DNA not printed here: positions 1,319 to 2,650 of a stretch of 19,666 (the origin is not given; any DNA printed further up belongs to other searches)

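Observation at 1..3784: Candidate envelope-sensing module: active Ser/Thr kinase with unstructured periplasmic tail, a PEGA/TPR membrane protein, and a seven-blade RCC1 lipoprotein, tightly coupled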

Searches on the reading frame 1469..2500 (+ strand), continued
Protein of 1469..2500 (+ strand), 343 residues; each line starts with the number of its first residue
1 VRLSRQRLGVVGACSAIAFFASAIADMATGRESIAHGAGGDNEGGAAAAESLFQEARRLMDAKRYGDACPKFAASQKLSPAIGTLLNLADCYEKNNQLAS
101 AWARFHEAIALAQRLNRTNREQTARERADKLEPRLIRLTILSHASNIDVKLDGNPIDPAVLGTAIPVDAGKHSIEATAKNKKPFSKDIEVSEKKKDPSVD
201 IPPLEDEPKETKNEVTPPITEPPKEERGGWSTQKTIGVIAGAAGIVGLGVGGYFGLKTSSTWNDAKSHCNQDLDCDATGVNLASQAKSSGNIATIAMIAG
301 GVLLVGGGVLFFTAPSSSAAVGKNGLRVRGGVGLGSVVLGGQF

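Call 67: fold_search(model_id=the predicted structure, library=pdb)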
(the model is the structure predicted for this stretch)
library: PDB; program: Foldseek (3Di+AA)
matches with E <= 10: 394; with E <= 0.001: 0
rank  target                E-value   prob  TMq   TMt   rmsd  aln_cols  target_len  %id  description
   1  1qmu_A                1.4e-02  1.00  0.20  0.18   4.5       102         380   16  Duck carboxypeptidase D domain II (released 2000-10-13)
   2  6hif_Y                1.7e-02  1.00  0.15  0.53   3.5        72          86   11  Kuenenia stuttgartiensis hydrazine dehydrogenase complex (released 2019-04-17)
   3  2nsm                  2.2e-02  0.99  0.19  0.17   4.7       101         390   17  Crystal structure of the human carboxypeptidase N (Kininase I) catalytic domain (released 2007-04-24)
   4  1uwy_A                6.8e-02  0.93  0.18  0.16   4.9       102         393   12  Crystal structure of human carboxypeptidase M (released 2004-04-08)
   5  3bws_A                9.0e-02  0.96  0.15  0.13   4.8        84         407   17  Crystal structure of the leptospiral antigen Lp49 (released 2008-10-07)
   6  8fia_A                1.2e-01  0.87  0.14  0.03   6.8        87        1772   11  The structure of fly Teneurin self assembly (released 2023-05-03)
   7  5aq0_B                2.3e-01  0.95  0.17  0.56   4.0        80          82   12  The structure of the Transthyretin-like domain of the first catalytic domain of the HUMAN Carboxypeptidase D (released 2016-09-28)
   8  5aq0_A                3.3e-01  0.85  0.16  0.50   4.2        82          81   11  The structure of the Transthyretin-like domain of the first catalytic domain of the HUMAN Carboxypeptidase D (released 2016-09-28)
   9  6tda_R                4.1e-01  0.18  0.10  0.22   9.1        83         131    7  Structure of SWI/SNF chromatin remodeler RSC bound to a nucleosome (released 2020-03-18)
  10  9gzg_A                5.7e-01  0.47  0.13  0.26  11.3       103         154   16  Crystal structure of CTPR4E4 mutant (released 2025-10-15)
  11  9n73_LL               6.0e-01  0.09  0.11  0.08  26.3       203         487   12  SSU processome maturation and disassembly, State G (released 2025-10-29)
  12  6b85_A                6.7e-01  0.28  0.14  0.19  14.5       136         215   18  Crystal structure of transmembrane protein TMHC4_R (released 2018-03-14)
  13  6nd4_L                7.5e-01  0.08  0.10  0.08  25.7       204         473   13  Conformational switches control early maturation of the eukaryotic small ribosomal subunit (released 2019-06-19)
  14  9n2d_E                8.0e-01  0.25  0.14  0.26  16.1       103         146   16  Cryo-EM structure of an extended F. johnsoniae BAM complex, composite map (released 2025-07-09)
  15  2kcl_MODEL_1_A        8.9e-01  0.92  0.18  0.56   6.8        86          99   16  Solution NMR structure of tetratricopeptide repeat domain protein SrU_0103 from Salinibacter ruber, Northeast  (released 2009-01-06)
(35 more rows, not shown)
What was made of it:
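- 1874..2071 (+): Transthyretin-like / PEGA-like beta-sandwich. Foldseek: carboxypeptidase D transthyretin-like domain, E 0.014 (call 67).
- On PEGA domain (Pfam PF08308): The best Foldseek hits are transthyretin-like domains of carboxypeptidases D, N and M (E 0.014-0.3, call 67).
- Checked: Foldseek matches transthyretin-like carboxypeptidase D domains (E 0.014, call 67).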

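Call 73: search_solved_structures(query=A1, max_evalue=1)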
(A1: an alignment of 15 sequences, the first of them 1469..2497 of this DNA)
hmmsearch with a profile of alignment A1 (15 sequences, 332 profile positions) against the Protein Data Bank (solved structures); distinct sequences matched with E-value up to 1: 0.
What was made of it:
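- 1469..2500 (+): MID: secreted hub/adaptor protein (343 aa) of a large uncharacterised family. No PDB sequence match (call 73).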
